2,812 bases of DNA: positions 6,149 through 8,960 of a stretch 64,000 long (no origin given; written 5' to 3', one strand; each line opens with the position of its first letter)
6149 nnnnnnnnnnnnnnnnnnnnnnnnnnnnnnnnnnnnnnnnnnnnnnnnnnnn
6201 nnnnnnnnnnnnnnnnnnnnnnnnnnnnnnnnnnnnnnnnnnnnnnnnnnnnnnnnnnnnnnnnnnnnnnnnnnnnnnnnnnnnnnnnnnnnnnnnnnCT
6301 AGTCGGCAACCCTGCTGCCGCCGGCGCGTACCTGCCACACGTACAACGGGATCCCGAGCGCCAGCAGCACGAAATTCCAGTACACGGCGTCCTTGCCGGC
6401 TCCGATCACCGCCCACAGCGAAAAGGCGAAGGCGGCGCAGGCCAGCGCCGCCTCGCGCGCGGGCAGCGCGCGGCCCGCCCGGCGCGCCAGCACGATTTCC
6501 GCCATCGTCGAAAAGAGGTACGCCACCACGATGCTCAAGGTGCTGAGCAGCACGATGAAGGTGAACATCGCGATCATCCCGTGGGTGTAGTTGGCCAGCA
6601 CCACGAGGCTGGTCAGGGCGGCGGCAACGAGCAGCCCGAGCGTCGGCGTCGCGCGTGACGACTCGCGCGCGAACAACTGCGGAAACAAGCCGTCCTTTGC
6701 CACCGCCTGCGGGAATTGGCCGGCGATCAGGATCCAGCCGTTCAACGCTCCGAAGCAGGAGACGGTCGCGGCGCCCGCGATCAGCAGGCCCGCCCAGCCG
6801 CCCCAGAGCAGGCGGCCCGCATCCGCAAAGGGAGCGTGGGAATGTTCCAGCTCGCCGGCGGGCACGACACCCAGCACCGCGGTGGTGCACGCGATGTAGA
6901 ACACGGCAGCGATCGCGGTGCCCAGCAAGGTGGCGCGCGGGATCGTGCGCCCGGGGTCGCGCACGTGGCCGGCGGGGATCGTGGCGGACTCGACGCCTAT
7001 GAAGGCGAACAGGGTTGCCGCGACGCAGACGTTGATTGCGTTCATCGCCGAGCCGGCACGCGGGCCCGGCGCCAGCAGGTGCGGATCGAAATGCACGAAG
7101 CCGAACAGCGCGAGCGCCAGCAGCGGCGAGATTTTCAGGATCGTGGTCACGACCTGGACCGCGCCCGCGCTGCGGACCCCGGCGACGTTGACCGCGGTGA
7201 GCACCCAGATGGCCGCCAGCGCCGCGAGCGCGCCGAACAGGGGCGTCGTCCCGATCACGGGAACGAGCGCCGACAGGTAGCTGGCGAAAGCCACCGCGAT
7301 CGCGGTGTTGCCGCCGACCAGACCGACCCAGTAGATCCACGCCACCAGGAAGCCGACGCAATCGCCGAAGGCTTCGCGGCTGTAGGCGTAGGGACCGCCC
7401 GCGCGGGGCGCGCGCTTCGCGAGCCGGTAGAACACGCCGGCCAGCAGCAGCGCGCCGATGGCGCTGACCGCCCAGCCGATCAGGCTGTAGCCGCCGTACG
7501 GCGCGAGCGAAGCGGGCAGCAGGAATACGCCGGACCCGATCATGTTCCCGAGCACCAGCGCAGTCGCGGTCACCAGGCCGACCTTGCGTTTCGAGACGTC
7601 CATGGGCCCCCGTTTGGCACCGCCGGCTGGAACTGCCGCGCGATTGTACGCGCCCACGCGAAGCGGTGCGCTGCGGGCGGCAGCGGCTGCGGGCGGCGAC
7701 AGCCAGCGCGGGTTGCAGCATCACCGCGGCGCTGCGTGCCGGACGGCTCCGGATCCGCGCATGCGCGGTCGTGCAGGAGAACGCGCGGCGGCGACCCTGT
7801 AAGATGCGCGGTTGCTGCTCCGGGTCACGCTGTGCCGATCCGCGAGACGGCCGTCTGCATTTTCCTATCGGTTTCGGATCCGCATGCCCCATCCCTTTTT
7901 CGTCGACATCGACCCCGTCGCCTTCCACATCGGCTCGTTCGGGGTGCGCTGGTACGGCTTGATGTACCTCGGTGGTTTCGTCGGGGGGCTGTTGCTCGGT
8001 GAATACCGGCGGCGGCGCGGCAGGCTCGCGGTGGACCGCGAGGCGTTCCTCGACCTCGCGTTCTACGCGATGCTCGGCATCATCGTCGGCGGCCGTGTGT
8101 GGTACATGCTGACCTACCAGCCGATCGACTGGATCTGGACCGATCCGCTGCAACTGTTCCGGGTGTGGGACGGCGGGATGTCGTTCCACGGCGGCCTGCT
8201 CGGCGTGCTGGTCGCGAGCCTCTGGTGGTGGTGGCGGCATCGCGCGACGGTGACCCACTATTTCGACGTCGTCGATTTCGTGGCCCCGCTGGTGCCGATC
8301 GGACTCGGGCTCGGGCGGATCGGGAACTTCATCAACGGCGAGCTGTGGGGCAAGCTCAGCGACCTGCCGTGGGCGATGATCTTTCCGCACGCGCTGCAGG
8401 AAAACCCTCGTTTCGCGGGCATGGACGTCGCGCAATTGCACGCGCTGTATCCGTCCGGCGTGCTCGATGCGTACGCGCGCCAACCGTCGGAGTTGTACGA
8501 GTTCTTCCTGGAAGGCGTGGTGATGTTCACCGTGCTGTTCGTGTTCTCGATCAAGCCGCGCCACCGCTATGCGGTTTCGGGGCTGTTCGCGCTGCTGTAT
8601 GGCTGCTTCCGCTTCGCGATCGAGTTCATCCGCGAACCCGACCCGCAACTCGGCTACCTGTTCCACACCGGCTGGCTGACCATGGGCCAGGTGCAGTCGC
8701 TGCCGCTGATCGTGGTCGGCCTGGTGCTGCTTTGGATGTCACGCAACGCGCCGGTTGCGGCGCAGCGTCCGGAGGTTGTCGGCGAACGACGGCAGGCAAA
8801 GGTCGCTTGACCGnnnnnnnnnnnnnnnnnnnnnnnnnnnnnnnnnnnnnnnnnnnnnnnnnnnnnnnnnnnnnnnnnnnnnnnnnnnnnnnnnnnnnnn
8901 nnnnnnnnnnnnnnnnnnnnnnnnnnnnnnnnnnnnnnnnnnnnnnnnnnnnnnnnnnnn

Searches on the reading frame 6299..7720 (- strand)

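Call 15: search_protein_families(library=pfam, proteins=[window:6299-7720:-])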
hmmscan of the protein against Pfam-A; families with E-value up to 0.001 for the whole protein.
window:6299-7720:- (473 aa): 3 families
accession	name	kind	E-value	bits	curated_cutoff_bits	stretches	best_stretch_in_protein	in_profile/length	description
PF13520.12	AA_permease_2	-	5.9e-49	167.6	27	1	48-442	2-410/427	Amino acid permease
PF00324.27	AA_permease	-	1.4e-31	110.1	24.6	1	56-438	6-411/470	Amino acid permease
PF01490.24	Aa_trans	-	1e-07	31.4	25.6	1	48-281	4-249/410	Transmembrane amino acid transporter protein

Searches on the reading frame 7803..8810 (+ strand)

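Call 15: search_protein_families(library=pfam, proteins=[window:7803-8810:+])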
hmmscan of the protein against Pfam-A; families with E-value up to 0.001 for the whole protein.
window:7803-8810:+ (335 aa): 1 family
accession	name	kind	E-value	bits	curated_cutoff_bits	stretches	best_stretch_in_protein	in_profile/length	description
PF01790.23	LGT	-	6.2e-72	242.2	24.9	1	38-312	1-240/240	Prolipoprotein diacylglyceryl transferase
